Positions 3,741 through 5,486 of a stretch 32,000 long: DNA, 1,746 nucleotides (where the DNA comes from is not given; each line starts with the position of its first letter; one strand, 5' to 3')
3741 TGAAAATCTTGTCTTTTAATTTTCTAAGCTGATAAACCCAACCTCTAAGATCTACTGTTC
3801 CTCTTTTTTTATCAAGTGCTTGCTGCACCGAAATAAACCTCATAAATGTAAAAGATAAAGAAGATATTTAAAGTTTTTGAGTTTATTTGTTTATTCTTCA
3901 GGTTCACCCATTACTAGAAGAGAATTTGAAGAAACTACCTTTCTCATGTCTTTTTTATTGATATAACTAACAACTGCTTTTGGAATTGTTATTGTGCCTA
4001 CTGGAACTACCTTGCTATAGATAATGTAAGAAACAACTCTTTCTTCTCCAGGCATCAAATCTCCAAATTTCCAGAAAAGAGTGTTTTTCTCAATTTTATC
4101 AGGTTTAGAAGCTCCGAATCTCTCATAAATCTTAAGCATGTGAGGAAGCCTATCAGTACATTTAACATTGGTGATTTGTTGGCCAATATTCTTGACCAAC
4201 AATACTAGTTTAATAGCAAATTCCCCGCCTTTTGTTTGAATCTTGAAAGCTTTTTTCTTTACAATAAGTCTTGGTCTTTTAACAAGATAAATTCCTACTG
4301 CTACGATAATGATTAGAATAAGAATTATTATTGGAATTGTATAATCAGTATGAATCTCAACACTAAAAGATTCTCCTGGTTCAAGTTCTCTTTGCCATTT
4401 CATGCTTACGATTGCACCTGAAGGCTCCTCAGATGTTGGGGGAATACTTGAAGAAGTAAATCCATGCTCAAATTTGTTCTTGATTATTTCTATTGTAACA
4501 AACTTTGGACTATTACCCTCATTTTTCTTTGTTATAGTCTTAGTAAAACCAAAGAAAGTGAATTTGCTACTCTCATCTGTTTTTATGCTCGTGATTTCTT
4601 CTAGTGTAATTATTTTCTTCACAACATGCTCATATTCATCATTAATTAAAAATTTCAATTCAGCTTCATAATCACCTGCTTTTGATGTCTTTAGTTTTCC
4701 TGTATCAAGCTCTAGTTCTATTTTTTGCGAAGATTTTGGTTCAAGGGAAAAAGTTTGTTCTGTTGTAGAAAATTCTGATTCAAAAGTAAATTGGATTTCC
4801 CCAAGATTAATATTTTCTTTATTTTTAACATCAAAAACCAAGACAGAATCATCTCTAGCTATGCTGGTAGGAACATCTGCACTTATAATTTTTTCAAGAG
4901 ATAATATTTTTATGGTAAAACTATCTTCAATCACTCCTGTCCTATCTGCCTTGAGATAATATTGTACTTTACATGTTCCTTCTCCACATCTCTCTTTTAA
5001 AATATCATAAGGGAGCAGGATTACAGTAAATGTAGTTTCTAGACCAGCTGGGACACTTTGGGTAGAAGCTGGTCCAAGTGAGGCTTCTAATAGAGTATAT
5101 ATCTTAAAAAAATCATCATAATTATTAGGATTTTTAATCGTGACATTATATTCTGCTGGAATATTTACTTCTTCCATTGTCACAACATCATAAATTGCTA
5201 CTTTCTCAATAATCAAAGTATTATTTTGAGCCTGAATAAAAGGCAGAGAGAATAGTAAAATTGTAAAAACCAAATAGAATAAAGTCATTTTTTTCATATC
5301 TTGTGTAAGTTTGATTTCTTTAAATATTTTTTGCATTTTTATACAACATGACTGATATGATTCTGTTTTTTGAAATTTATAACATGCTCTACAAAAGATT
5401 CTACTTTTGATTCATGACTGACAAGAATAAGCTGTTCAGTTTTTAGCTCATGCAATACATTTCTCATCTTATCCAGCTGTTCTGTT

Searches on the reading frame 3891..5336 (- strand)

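Call 6: search_protein_families(library=pfam, proteins=[window:3891-5336:-], max_evalue=1)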
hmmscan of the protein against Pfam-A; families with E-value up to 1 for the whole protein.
window:3891-5336:- (481 aa): 5 families
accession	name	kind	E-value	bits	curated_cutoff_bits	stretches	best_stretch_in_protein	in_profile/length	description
PF22544.2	HYDIN_VesB_CFA65-like_Ig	-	0.03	15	25.5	1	168-237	25-92/100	HYDIN/CFA65/VesB-like, Ig-like domain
PF24053.1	DUF7356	-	0.13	12.6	27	0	164-214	35-84/105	Domain of unknown function (DUF7356)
PF05568.16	ASFV_J13L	-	0.13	12.5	23.6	1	331-354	31-54/189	African swine fever virus J13L protein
PF21618.2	OST_P1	-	0.16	12.8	27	1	34-73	46-86/93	Oligosaccharyl transferase, Peripheral 1 domain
PF17870.6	Insulin_TMD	-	0.55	10.8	33.4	0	335-354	21-40/47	Insulin receptor trans-membrane segment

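Call 7: search_protein_families(library=ncbifam, proteins=[window:3891-5336:-], max_evalue=1)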
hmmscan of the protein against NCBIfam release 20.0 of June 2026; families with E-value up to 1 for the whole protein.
window:3891-5336:- (481 aa): 0 families
